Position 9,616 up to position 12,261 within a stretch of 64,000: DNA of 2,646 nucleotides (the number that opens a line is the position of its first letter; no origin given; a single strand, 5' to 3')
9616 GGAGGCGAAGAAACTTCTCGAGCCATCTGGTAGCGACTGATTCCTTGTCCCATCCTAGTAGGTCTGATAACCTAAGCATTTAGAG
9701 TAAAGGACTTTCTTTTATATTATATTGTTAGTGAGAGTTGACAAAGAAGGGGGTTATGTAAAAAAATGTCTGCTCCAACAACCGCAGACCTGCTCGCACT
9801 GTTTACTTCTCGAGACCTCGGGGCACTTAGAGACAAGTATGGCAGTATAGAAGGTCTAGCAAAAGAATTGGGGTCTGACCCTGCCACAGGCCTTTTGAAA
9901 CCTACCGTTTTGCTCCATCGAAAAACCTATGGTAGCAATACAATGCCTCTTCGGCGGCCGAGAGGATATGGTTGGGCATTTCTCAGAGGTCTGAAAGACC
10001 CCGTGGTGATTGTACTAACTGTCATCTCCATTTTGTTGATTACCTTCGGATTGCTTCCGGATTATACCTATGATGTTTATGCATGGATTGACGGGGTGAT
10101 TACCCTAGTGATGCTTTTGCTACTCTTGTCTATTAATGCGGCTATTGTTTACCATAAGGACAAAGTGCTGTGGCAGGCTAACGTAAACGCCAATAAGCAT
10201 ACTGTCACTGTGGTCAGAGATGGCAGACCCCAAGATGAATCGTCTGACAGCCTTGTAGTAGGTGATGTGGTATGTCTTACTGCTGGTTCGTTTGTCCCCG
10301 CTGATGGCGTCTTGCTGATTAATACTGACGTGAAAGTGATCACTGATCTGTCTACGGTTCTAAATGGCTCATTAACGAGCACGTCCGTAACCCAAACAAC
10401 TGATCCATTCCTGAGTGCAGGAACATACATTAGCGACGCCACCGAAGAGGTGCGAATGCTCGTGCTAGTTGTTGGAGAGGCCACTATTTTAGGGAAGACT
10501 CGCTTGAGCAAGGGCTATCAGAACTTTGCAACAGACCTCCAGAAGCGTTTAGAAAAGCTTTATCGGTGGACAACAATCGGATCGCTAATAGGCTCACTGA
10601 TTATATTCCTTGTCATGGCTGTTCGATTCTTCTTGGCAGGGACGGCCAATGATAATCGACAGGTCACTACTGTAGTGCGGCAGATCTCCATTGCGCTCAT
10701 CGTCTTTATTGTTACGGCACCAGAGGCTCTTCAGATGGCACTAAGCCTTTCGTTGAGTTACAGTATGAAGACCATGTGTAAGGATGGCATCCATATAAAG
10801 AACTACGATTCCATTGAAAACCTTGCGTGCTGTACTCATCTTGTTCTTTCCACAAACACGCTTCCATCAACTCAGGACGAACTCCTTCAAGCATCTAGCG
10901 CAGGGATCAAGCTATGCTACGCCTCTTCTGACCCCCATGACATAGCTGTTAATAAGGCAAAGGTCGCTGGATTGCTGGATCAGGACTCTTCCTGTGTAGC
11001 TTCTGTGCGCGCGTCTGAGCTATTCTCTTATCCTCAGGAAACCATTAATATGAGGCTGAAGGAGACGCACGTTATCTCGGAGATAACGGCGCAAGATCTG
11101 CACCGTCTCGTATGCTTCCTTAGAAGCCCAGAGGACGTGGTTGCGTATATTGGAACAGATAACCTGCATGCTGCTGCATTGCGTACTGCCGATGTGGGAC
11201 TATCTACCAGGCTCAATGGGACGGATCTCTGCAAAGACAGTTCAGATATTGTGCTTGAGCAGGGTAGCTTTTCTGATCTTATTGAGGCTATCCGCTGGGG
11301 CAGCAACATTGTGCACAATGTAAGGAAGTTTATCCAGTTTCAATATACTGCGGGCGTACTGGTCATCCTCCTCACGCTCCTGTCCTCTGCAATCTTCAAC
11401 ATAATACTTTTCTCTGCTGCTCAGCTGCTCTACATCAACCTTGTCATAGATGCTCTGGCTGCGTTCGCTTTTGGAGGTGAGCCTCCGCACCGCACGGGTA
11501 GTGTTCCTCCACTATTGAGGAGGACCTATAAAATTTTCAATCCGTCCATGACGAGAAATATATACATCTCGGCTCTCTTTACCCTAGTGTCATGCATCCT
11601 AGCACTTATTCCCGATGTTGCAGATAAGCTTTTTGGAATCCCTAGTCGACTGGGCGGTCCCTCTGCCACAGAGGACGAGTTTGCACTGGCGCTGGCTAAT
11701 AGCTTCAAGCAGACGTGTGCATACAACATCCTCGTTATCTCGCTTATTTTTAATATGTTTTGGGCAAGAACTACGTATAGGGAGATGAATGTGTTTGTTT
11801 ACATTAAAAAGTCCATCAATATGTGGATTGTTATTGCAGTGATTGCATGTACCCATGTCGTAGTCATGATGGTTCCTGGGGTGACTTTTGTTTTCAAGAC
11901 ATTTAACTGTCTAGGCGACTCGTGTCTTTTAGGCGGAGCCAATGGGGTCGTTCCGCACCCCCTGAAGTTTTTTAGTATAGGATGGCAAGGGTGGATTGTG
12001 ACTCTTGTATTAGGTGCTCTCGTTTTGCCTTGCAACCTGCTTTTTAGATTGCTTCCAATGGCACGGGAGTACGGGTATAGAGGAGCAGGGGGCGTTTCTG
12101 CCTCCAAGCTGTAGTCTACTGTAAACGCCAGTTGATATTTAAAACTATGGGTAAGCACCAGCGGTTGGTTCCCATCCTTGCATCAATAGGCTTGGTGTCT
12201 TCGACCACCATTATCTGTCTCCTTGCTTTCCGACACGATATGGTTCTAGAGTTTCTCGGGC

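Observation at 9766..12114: Tandem duplicate of the Ca2+ pump that has lost every catalytic signature but kept the membrane domain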

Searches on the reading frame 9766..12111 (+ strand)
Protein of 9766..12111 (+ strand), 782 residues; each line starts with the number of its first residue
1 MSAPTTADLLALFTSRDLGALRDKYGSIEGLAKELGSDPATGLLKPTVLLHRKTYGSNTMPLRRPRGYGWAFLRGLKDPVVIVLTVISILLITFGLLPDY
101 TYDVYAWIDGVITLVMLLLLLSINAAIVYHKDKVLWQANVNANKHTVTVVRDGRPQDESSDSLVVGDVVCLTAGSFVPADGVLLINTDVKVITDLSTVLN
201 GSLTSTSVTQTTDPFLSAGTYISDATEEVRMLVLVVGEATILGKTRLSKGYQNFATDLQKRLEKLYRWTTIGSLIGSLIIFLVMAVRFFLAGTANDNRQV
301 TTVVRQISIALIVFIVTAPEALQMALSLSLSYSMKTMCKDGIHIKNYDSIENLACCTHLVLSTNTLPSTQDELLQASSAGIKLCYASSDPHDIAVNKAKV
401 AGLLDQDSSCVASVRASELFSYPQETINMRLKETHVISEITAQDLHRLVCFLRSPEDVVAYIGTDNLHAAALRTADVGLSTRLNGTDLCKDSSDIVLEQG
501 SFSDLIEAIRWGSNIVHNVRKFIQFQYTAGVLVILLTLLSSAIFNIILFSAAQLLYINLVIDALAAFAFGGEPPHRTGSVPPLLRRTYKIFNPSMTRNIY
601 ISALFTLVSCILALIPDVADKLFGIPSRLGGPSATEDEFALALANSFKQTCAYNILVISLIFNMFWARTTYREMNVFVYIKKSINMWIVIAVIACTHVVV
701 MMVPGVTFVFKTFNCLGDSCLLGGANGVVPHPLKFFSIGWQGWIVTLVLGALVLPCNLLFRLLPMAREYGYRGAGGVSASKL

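Call 3: search_protein_families(library=pfam, proteins=[window:9766-12111:+], max_evalue=1)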
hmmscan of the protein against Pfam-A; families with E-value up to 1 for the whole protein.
window:9766-12111:+ (782 aa): 4 families
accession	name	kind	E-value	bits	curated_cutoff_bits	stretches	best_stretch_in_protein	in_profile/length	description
PF00689.26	Cation_ATPase_C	-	5.1e-26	92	27.3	1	548-762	3-174/175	Cation transporting ATPase, C-terminus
PF00122.25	E1-E2_ATPase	-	3.8e-19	69.3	28.1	1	143-339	3-180/181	E1-E2 ATPase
PF00690.31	Cation_ATPase_N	-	1.2e-13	50.9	20.4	1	25-90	3-68/69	Cation transporter/ATPase, N-terminus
PF15957.10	Comm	-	0.13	13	27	1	105-163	9-67/110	Commissureless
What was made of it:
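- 9838..10035 (+): Cation_ATPase_N region (aa 25-90). Pfam E=1.2e-13 (call 3).
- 11269..12051 (+): TM5-TM10 (aa 502-762), Cation_ATPase_C. Pfam E=5.1e-26 (call 3).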

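Call 5: search_solved_structures(query=window:9766-12111:+, max_evalue=0.001, show_alignments=2)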
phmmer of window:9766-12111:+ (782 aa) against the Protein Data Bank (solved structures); distinct sequences matched with E-value up to 0.001: 74 (the best 60 are shown).
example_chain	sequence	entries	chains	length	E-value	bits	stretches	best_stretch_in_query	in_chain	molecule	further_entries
8qmp_A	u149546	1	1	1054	2.6e-61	211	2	366-701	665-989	Calcium-transporting ATPase 8, plasma membrane-type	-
6a69_A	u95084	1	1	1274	1.1e-50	175.9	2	348-715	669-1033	Plasma membrane calcium-transporting ATPase 1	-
9gsd_A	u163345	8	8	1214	1.3e-49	172.3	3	417-703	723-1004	Plasma membrane calcium-transporting ATPase 2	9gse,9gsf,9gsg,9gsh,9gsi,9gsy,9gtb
9euq_A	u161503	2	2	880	1e-37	133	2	330-573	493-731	Calcium-transporting ATPase lmo0841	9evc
6zhf_A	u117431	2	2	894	1.1e-37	132.9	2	330-573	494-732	Calcium-transporting ATPase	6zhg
6zhh_A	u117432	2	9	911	1.4e-37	132.5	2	330-573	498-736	Calcium-transporting ATPase | Calcium-transporting ATPase lmo0841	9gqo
8iww_A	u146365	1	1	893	2.7e-30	108.5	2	378-606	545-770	Calcium-transporting ATPase type 2C member 1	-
8iwp_A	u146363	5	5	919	3.5e-30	108.1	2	378-606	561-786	Calcium-transporting ATPase type 2C member 1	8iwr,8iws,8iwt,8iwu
7yag_A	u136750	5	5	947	4e-30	107.9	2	378-606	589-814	Calcium-transporting ATPase type 2C member 1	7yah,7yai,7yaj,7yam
9n10_A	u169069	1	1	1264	9.7e-28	100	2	366-584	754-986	Non-SERCA-type Ca2+ -transporting P-ATPase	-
6jju_A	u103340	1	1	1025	8.8e-25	90.3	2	377-575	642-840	Sarcoplasmic/endoplasmic reticulum calcium ATPase 2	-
6ln5_A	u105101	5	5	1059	9.7e-25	90.1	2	377-575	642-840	Sarcoplasmic/endoplasmic reticulum calcium ATPase 2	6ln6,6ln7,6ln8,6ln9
3tlm_A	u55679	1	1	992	9.9e-25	90.1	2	436-575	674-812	Sarcoplasmic/endoplasmic reticulum calcium ATPase 1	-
5ztf_A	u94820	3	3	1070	1e-24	90.1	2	377-575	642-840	Sarcoplasmic/endoplasmic reticulum calcium ATPase 2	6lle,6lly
3w5b_A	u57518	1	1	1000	1.2e-24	89.8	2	431-575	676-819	SERCA1a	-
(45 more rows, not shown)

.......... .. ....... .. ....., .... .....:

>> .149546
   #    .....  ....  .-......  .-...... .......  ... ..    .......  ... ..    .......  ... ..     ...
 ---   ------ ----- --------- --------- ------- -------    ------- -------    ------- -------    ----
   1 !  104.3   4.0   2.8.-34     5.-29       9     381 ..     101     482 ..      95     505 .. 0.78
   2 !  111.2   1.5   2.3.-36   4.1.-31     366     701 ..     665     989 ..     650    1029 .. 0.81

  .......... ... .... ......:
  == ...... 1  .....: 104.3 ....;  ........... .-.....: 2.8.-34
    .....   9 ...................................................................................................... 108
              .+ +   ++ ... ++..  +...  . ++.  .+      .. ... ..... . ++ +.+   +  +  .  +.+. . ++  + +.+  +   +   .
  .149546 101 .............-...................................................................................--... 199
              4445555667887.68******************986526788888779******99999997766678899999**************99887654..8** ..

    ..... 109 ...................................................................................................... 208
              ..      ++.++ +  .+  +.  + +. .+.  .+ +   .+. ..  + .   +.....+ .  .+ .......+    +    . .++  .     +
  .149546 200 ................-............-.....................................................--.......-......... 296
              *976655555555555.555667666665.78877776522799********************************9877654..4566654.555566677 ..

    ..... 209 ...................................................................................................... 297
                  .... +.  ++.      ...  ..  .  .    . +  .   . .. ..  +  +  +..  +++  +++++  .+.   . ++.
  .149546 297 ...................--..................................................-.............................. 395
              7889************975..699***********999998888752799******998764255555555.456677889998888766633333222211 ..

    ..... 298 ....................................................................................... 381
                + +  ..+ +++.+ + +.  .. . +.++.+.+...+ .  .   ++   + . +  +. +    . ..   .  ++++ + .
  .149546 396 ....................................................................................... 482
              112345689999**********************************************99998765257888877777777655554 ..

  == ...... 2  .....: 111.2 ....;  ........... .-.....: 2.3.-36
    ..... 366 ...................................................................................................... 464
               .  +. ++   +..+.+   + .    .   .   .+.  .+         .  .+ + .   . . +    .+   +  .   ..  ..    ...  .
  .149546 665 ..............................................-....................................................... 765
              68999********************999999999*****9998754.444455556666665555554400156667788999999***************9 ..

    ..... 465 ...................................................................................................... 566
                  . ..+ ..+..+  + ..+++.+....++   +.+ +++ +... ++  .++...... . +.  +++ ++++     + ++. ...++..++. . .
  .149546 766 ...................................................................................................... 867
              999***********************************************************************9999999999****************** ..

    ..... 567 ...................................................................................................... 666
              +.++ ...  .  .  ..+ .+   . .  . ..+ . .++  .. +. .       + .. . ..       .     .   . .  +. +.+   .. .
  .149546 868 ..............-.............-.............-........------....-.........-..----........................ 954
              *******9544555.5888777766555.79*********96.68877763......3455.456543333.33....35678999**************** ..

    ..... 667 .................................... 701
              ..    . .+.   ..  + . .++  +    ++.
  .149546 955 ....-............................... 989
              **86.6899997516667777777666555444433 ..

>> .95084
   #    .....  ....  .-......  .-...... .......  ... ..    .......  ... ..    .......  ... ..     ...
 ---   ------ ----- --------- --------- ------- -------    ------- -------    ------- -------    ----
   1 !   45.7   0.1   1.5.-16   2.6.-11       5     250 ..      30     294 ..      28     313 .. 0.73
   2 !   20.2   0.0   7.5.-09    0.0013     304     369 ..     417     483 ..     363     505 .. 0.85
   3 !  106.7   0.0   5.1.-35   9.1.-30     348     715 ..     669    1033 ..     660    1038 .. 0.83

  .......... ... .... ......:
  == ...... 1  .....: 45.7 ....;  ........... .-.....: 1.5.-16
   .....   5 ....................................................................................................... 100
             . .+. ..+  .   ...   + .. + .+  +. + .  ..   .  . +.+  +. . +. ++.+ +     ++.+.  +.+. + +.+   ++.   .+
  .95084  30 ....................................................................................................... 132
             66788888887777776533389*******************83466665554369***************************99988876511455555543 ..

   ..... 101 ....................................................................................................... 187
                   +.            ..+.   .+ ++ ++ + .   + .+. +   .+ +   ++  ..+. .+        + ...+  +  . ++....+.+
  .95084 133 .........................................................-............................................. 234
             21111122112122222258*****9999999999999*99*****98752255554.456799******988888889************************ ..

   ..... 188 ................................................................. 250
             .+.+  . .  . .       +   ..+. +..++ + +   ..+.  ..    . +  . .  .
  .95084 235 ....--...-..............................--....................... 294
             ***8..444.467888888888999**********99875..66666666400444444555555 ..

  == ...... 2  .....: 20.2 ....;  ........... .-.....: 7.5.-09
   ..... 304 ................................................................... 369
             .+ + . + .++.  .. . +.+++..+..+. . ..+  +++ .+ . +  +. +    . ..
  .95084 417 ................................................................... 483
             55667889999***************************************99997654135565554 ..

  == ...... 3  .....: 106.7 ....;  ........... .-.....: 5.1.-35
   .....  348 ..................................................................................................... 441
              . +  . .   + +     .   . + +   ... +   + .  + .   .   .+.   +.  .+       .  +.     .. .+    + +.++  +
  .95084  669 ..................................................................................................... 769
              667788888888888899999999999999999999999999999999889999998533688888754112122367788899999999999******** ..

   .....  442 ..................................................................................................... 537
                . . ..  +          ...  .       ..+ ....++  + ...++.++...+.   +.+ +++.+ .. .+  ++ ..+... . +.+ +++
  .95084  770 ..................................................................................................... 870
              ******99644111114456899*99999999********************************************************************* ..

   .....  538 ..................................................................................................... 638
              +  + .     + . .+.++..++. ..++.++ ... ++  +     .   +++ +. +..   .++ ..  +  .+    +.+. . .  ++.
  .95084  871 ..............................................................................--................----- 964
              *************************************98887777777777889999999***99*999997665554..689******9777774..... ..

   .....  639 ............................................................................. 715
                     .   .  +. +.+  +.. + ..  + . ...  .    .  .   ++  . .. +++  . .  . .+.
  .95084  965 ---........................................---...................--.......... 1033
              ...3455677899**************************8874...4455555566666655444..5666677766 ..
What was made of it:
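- On P2B (PMCA/ACA) subfamily, by descent: ACA8 2.6e-61 and PMCA1 1.1e-50 (call 5).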
